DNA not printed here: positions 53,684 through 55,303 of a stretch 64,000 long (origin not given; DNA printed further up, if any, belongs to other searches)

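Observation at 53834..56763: Tandem duplicated octaheme cytochromes with a heme-free N-terminal domain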

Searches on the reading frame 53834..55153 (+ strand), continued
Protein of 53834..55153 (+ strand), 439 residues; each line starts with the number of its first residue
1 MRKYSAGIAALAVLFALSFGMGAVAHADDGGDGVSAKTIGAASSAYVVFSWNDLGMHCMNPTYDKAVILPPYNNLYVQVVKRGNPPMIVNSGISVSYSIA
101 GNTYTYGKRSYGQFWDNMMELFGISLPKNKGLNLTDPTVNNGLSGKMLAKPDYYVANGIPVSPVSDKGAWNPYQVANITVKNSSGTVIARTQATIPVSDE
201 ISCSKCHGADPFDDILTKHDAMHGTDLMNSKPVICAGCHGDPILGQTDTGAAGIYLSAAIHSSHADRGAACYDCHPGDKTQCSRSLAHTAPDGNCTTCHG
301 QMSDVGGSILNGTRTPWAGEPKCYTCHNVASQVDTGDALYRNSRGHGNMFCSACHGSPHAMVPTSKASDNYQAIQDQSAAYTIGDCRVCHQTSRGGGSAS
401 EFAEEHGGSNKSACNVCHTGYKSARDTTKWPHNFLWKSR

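Call 17: predict_structure(alignment_id=A1)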
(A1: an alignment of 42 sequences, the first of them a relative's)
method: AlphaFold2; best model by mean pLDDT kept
length: 439 residues; sequences in the alignment: 42
mean_pLDDT: 67.4   pTM: 0.68
mean pLDDT of the five models: 67.4, 64.3, 63.2, 61.7, 58.5
residues with pLDDT >= 90: 57; 70-90: 158; 50-70: 112; < 50: 112
segments of 3 or more residues with pLDDT < 50: 20-37, 54-57, 280-283, 314-316, 328-354, 356-360, 377-399, 405-407, 423-425, 429-439
pLDDT, mean of each block of 10 residues (from residue 1): 55 58 34 41 77 57 78 80 79 94 88 87 87 74 90 84 85 87 95 73 84 93 93 84 68 83 86 63 52 62 74 51 50 41 37 46 63 51 35 41 50 60 51 37
secondary structure, 60 per line:
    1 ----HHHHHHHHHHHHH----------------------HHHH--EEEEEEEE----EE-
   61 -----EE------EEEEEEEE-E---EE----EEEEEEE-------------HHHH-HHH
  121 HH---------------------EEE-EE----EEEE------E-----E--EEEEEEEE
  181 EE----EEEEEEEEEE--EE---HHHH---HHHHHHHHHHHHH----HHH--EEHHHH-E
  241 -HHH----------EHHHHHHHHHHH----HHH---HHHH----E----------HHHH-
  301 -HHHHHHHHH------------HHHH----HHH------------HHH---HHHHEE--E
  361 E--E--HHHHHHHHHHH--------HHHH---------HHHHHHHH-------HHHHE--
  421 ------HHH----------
elements in order: H5-17 H40-43 E46-53 E74-81 E93-99 H113-116 H118-122 E144-146 E154-157 E173-182 E187-196 H204-207 H211-223 H235-238 H256-266 H277-280 H296-299 H302-310 H323-326 H352-355 H367-377 H386-389 H399-406 H414-417

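Call 19: search_solved_structures(query=A1, max_evalue=1, show_alignments=2)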
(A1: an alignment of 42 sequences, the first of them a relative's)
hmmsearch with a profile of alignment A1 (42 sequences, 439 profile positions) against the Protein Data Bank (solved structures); distinct sequences matched with E-value up to 1: 3.
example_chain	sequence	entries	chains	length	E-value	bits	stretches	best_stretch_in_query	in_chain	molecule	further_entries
1d4d_A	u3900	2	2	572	0.46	12.3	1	263-331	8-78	FLAVOCYTOCHROME C FUMARATE REDUCTASE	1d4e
1d4c_A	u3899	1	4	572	0.46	12.3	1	263-331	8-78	FLAVOCYTOCHROME C FUMARATE REDUCTASE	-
2c1d_A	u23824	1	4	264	0.49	12.2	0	334-363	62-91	SOXA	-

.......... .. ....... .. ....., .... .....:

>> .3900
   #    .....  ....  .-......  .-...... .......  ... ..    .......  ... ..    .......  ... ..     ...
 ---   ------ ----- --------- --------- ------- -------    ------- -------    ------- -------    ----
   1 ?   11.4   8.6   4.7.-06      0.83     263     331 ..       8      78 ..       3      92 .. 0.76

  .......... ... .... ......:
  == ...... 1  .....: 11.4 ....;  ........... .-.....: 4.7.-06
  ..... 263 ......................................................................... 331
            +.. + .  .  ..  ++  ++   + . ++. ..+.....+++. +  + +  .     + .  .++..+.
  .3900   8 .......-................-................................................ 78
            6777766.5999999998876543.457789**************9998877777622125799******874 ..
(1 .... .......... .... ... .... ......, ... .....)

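Call 20: fold_search(model_id=the predicted structure, library=pdb)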
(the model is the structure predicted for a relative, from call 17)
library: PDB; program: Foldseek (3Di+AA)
matches with E <= 10: 1488; with E <= 0.001: 80
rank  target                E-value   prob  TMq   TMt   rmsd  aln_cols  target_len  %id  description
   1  3d07_B                2.0e-04  0.99  0.20  0.37  12.9       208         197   13  Human p53 core domain with hot spot mutation R249S (III) (released 2009-01-20)
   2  3q01_A                2.1e-04  0.98  0.19  0.31  14.0       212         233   14  An induced fit mechanism regulates p53 DNA binding kinetics to confer sequence specificity (released 2011-05-11)
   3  5ecg_A                2.4e-04  0.99  0.20  0.37  12.7       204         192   13  Crystal structure of the BRCT domains of 53BP1 in complex with p53 and H2AX-pSer139 (gammaH2AX) (released 2015-12-16)
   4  8e7b_A                2.4e-04  0.98  0.19  0.36  11.4       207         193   14  Crystal structure of the p53 (Y107H) core domain monoclinic P form (released 2023-05-17)
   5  7eds_A                2.9e-04  0.99  0.21  0.40  12.7       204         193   13  Human p53 core domain with germline hot spot mutation M133T in complex with the natural PIG3 p53-response element and  (released 2022-06-22)
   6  5bua_A                2.9e-04  0.99  0.20  0.37  12.7       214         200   11  Lysine 120-acetylated P53 DNA binding domain in a complex with DNA. (released 2016-07-06)
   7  4lo9_A                3.1e-04  0.98  0.19  0.36  11.8       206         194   12  Human p53 Core Domain Mutant N235K (released 2013-07-31)
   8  8qwk                  3.7e-04  0.90  0.15  0.31  14.3       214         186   13  Structure of p53 cancer mutant Y126C (released 2024-06-19)
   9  9a9w_K                3.7e-04  0.87  0.15  0.25  15.2       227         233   11  USP7 bound to a nucleosome/p53 complex (released 2025-08-06)
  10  3d08                  3.9e-04  0.98  0.19  0.39  12.0       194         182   13  Human p53 core domain with hot spot mutation R249S and second-site suppressor mutation H168R (released 2009-01-20)
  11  8rbb_A                3.9e-04  0.98  0.20  0.38  12.1       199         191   14  p53-Y220C Core Domain Covalently Bound to 2,5,6-trifluoropyridine-3-carbonitrile Soaked at 40 mM (released 2024-11-27)
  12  3exj_B                3.9e-04  0.98  0.19  0.37  13.2       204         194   12  Crystal Structure of a p53 Core Tetramer Bound to DNA (released 2008-12-16)
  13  2pcx                  3.9e-04  0.97  0.19  0.35  13.1       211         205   14  Crystal structure of p53DBD(R282Q) at 1.54-angstrom Resolution (released 2008-04-08)
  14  7b46_B                3.9e-04  0.94  0.17  0.33  12.5       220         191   12  Structural basis of reactivation of oncogenic p53 mutants by a small molecule: methylene quinuclidinone (MQ). Human wi (released 2021-12-08)
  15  2bip                  3.9e-04  0.82  0.14  0.28  14.6       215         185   12  human p53 core domain mutant M133L-H168R-V203A-N239Y-R249S-N268D (released 2005-01-26)
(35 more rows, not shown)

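Call 25: search_protein_families(library=pfam, proteins=[L073:2467-3732:+, L076:5833-6876:+, L074:6530-7231:+, L077:9520-11952:+, L073:14830-15564:+, L066:14019-14525:+, L080:7093-7881:+, L038:3372-3848:+, L038:3920-5515:+, L023:11844-12902:+], max_evalue=0.001)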
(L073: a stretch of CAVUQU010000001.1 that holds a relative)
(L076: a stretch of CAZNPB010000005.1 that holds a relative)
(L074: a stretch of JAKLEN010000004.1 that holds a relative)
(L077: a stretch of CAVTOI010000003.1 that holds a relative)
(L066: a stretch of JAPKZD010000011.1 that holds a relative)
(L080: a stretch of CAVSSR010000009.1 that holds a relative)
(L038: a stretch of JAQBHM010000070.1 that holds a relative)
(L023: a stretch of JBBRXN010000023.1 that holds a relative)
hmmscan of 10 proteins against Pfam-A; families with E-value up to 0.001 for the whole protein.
L073:2467-3732:+ (421 aa): 0 families

L076:5833-6876:+ (347 aa): 0 families

L074:6530-7231:+ (233 aa): 0 families

L077:9520-11952:+ (810 aa): 0 families

L073:14830-15564:+ (244 aa): 0 families

L066:14019-14525:+ (168 aa): 1 family
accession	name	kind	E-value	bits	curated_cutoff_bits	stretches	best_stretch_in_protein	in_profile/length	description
PF02082.26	Rrf2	-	3.1e-31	108.7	30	1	21-153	1-130/132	Iron-dependent Transcriptional regulator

L080:7093-7881:+ (262 aa): 1 family
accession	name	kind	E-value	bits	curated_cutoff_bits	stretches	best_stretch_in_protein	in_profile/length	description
PF02567.21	PhzC-PhzF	-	1.8e-55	188.9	27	1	9-258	1-281/281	Phenazine biosynthesis-like protein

L038:3372-3848:+ (158 aa): 9 families
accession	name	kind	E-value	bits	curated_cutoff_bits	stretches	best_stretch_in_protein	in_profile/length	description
PF00383.29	dCMP_cyt_deam_1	-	3e-24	85.3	25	1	17-124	3-101/102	Cytidine and deoxycytidylate deaminase zinc-binding region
PF14437.12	MafB19-deam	-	1.1e-18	67.9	27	1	27-129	13-105/142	MafB19-like deaminase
PF18750.7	SNAD4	-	3.6e-06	27.5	27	1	74-115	29-73/130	Secreted Novel AID/APOBEC-like Deaminase 4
PF08210.17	APOBEC_N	-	3.7e-06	27.5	25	1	76-116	45-88/170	APOBEC-like N-terminal domain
PF14439.12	Bd3614-deam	-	9.1e-06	26.1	38.5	1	75-125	33-90/113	Bd3614-like deaminase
PF18771.7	APOBEC3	-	0.00013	22.5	27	0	78-115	32-72/137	APOBEC3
PF18772.7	APOBEC2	-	0.00014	22.4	26.8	1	77-115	50-91/175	APOBEC2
PF18778.7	NAD1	-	0.00016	22.3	27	1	77-115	50-92/175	Novel AID APOBEC clade 1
PF18774.7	APOBEC4_like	-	0.00019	21.9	26.7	1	77-127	35-91/131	APOBEC4-like -AID/APOBEC-deaminase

L038:3920-5515:+ (531 aa): 5 families
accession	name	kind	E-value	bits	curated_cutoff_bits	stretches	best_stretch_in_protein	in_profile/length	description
PF03572.23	Peptidase_S41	-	1.4e-48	165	24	1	202-357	1-157/165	Peptidase family S41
PF13180.12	PDZ_2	-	7.9e-09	36.1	27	1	102-177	2-74/80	PDZ domain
PF17820.7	PDZ_6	-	3.6e-07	30.3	27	1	120-172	6-54/54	PDZ domain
PF00595.29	PDZ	-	1.1e-06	29.4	23.2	1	101-171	10-81/81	PDZ domain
PF22694.1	CtpB_N-like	-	1.9e-06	28.7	27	1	43-84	39-81/85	Activating protease CtpB N-terminal domain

L023:11844-12902:+ (352 aa): 5 families
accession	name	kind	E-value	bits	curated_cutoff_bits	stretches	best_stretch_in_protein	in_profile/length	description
PF02518.31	HATPase_c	-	5.8e-26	91.5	26.4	1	238-343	5-107/111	Histidine kinase-, DNA gyrase B-, and HSP90-like ATPase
PF13426.13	PAS_9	-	1.3e-15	58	27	1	1-99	5-102/103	PAS domain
PF08447.18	PAS_3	-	3.8e-08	33.9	25.6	1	10-94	2-88/89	PAS fold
PF00989.32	PAS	-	1e-07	32.4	22.6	1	2-98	16-113/113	PAS fold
PF00512.31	HisKA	-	1.1e-05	25.8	26.9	1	121-189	1-66/66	His Kinase A (phospho-acceptor) domain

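Call 36: search_protein_families(library=pfam, alignment_id=A2, max_evalue=0.00001)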
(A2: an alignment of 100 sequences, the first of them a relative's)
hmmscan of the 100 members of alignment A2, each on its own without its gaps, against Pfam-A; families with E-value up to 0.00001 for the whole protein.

A. member 1, L054:6621-7079:+ (153 aa): 0 families

B. families by the number of members that match (of 100 scanned): 112 families (the first 25 are shown)
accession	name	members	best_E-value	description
PF06434.19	Aconitase_2_N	3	1.3e-94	Aconitate hydratase 2 N-terminus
PF09471.16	Peptidase_M64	3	1.1e-75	IgA Peptidase M64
PF01875.22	Memo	3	2.5e-68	Memo-like protein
PF00009.33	GTP_EFTU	3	9.8e-63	Elongation factor Tu GTP binding domain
PF11791.14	Aconitase_B_N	3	9.8e-60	Aconitate B N-terminal domain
PF16217.10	M64_N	3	4.1e-31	Peptidase M64 N-terminus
PF19335.5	HMBD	3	5.3e-30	Heavy metal binding domain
PF00679.30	EFG_C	3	3.2e-26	Elongation factor G C-terminus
PF03144.31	GTP_EFTU_D2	3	7.3e-16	Elongation factor Tu domain 2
PF22042.2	EF-G_D2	3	1.1e-13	Elongation factor G domain 2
PF18962.6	Por_Secre_tail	3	2.5e-10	Secretion system C-terminal sorting domain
PF03972.19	MmgE_PrpD_N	2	9.2e-63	MmgE/PrpD N-terminal domain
PF19305.4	MmgE_PrpD_C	2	1.8e-43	MmgE/PrpD C-terminal domain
PF03764.24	EFG_IV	2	7.1e-42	Elongation factor G, domain IV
PF00330.25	Aconitase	2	3.4e-40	Aconitase family (aconitate hydratase)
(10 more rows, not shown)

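Call 54: search_protein_families(library=pfam, proteins=[L043:7920-10319:+, L017:6645-9230:+, L011:7563-9218:+, L054:7137-9236:+, P0101], max_evalue=0.0001)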
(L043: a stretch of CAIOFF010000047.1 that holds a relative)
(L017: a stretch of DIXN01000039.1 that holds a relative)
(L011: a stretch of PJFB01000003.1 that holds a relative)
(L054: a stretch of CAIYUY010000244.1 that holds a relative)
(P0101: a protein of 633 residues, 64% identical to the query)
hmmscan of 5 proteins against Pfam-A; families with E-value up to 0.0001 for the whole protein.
L043:7920-10319:+ (800 aa): 6 families
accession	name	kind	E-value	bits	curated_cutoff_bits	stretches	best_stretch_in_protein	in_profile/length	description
PF13927.12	Ig_3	-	4e-32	111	30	4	629-671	2-44/78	Immunoglobulin domain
PF07679.22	I-set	-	1.1e-26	93.2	23.7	2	543-625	1-90/90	Immunoglobulin I-set domain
PF13895.12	Ig_2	-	4e-18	65.9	27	1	547-625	4-79/79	Immunoglobulin domain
PF14522.11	Cytochrome_C7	-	1.4e-11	44.5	24.8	0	308-380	15-67/67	Cytochrome c7 and related cytochrome c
PF14537.11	Cytochrom_c3_2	-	5e-10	40.2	25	1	250-314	2-65/79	Cytochrome c3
PF19190.6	BACON_2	-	4e-05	23.9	25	0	634-663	5-38/94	Viral BACON domain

L017:6645-9230:+ (862 aa): 3 families
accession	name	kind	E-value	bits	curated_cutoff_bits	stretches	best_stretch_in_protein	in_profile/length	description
PF14522.11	Cytochrome_C7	-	1.7e-10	41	24.8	1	743-812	15-67/67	Cytochrome c7 and related cytochrome c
PF14537.11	Cytochrom_c3_2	-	2.5e-08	34.7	25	1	684-749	1-65/79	Cytochrome c3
PF22113.1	Mtrc-MtrF_II-IV_dom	-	1.1e-07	32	30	0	621-732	8-100/176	Outer membrane cytochrome MtrC/MtrF-like, domains II/IV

L011:7563-9218:+ (552 aa): 5 families
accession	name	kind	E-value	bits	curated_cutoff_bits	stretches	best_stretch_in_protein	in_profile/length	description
PF14522.11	Cytochrome_C7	-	4.9e-14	52.3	24.8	1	425-496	13-67/67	Cytochrome c7 and related cytochrome c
PF14537.11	Cytochrom_c3_2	-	4.5e-11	43.5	25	1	368-460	1-78/79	Cytochrome c3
PF22113.1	Mtrc-MtrF_II-IV_dom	-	4.7e-09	36.4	30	0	301-383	79-166/176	Outer membrane cytochrome MtrC/MtrF-like, domains II/IV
PF09699.15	Paired_CXXCH_1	-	1.8e-06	28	20.6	0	299-346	3-38/41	Doubled CXXCH motif (Paired_CXXCH_1)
PF13442.11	Cytochrome_CBB3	-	3.8e-05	24.4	27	1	44-101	2-65/68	Cytochrome C oxidase, cbb3-type, subunit III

L054:7137-9236:+ (700 aa): 4 families
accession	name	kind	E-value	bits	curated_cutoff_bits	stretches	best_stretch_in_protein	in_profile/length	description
PF03793.24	PASTA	-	4.9e-23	81.3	23.2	2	129-191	1-63/64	PASTA domain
PF14522.11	Cytochrome_C7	-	2.5e-09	37.3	24.8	0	577-652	15-66/67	Cytochrome c7 and related cytochrome c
PF14537.11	Cytochrom_c3_2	-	2.6e-08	34.6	25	0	544-619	2-66/79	Cytochrome c3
PF13435.11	Cytochrome_C554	-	1.1e-05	26.7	20.8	0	574-618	47-84/84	Cytochrome c554 and c-prime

P0101 (633 aa): 4 families
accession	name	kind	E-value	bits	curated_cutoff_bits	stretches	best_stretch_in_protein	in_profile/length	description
PF14522.11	Cytochrome_C7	-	5.6e-12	45.7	24.8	1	304-374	14-67/67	Cytochrome c7 and related cytochrome c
PF14537.11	Cytochrom_c3_2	-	1.2e-08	35.8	25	0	247-312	2-66/79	Cytochrome c3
PF22113.1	Mtrc-MtrF_II-IV_dom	-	6.4e-08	32.8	30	0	334-407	84-167/176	Outer membrane cytochrome MtrC/MtrF-like, domains II/IV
PF07495.19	Y_Y_Y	-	1.9e-07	31.3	26.6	1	567-618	9-57/65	Y_Y_Y domain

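Call 65: find_encoding_contigs(protein=P0084, flank=10000, max_places=3)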
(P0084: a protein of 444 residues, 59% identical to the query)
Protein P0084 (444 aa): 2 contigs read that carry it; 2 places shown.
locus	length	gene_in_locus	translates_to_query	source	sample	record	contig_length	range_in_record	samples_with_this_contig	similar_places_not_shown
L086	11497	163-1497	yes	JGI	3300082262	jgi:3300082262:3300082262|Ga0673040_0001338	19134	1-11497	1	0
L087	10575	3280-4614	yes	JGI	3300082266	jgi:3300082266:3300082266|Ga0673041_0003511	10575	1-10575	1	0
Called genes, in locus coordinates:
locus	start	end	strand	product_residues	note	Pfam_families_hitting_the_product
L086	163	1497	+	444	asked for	PF22113:Mtrc-MtrF_II-IV_dom (faint), PF14522:Cytochrome_C7 (weak), PF14537:Cytochrom_c3_2 (weak), PF14522:Cytochrome_C7 (weak)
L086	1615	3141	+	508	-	PF16217:M64_N, PF09471:Peptidase_M64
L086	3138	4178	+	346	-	PF00892:EamA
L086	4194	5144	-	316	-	PF01145:Band_7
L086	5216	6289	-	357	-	PF02540:NAD_synthase (faint), PF03054:tRNA_Me_trans, PF20259:tRNA_Me_trans_M, PF20258:tRNA_Me_trans_C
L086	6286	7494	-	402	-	PF00364:Biotin_lipoyl, PF25917:BSH_RND (weak), PF25984:BSH_YknX (weak), PF25997:BSH_YhbJ, PF02817:E3_binding, PF00198:2-oxoacid_dh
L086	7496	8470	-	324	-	PF02779:Transket_pyr, PF02780:Transketolase_C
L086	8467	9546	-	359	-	PF00676:E1_dh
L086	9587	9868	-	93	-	-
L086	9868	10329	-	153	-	PF21349:RUBY_RBDX (weak), PF02943:FeThRed_B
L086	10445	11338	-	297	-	PF04338:DUF481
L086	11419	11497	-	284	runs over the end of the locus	PF00480:ROK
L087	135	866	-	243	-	-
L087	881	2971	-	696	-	PF00009:GTP_EFTU, PF03144:GTP_EFTU_D2, PF22042:EF-G_D2, PF14492:EFG_III, PF16658:RF3_C (weak), PF03764:EFG_IV, PF00679:EFG_C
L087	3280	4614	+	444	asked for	PF22113:Mtrc-MtrF_II-IV_dom (faint), PF14522:Cytochrome_C7 (weak), PF14537:Cytochrom_c3_2 (weak), PF14522:Cytochrome_C7 (weak)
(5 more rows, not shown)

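Call 66: predict_structure(alignment_id=A4)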
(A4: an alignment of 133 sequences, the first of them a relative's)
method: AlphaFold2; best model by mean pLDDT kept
length: 439 residues; sequences in the alignment: 133
mean_pLDDT: 89.0   pTM: 0.87
mean pLDDT of the five models: 89.0, 88.7, 85.4, 85.4, 84.3
residues with pLDDT >= 90: 307; 70-90: 92; 50-70: 8; < 50: 32
segments of 3 or more residues with pLDDT < 50: 1-31
pLDDT, mean of each block of 10 residues (from residue 1): 42 43 38 78 97 96 96 98 96 98 98 98 96 92 98 98 98 98 98 97 91 97 97 97 89 96 94 86 91 91 94 87 85 85 93 96 97 97 92 74 83 93 84 73
secondary structure, 60 per line:
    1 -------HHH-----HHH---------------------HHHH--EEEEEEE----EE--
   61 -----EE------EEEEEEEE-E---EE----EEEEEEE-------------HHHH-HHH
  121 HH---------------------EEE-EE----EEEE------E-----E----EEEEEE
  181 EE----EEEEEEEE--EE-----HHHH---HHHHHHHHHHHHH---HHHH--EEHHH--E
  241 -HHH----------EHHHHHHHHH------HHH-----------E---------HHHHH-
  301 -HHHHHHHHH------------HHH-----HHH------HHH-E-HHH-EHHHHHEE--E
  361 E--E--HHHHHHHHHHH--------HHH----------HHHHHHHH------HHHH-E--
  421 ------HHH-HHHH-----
elements in order: H40-43 E46-52 E74-81 E93-99 H113-116 H118-122 E144-146 E154-157 E175-182 E187-194 H204-207 H211-223 H227-230 H256-264 H295-299 H302-310 H351-355 H367-377 H399-406 H413-416 H431-434

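Call 72: search_dna_similar(query=window:53834-55153:+, collection=plasmids, mode=protein, max_evalue=1e-10, max_rows=20)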
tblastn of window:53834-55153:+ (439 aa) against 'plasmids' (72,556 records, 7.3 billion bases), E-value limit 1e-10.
No match.
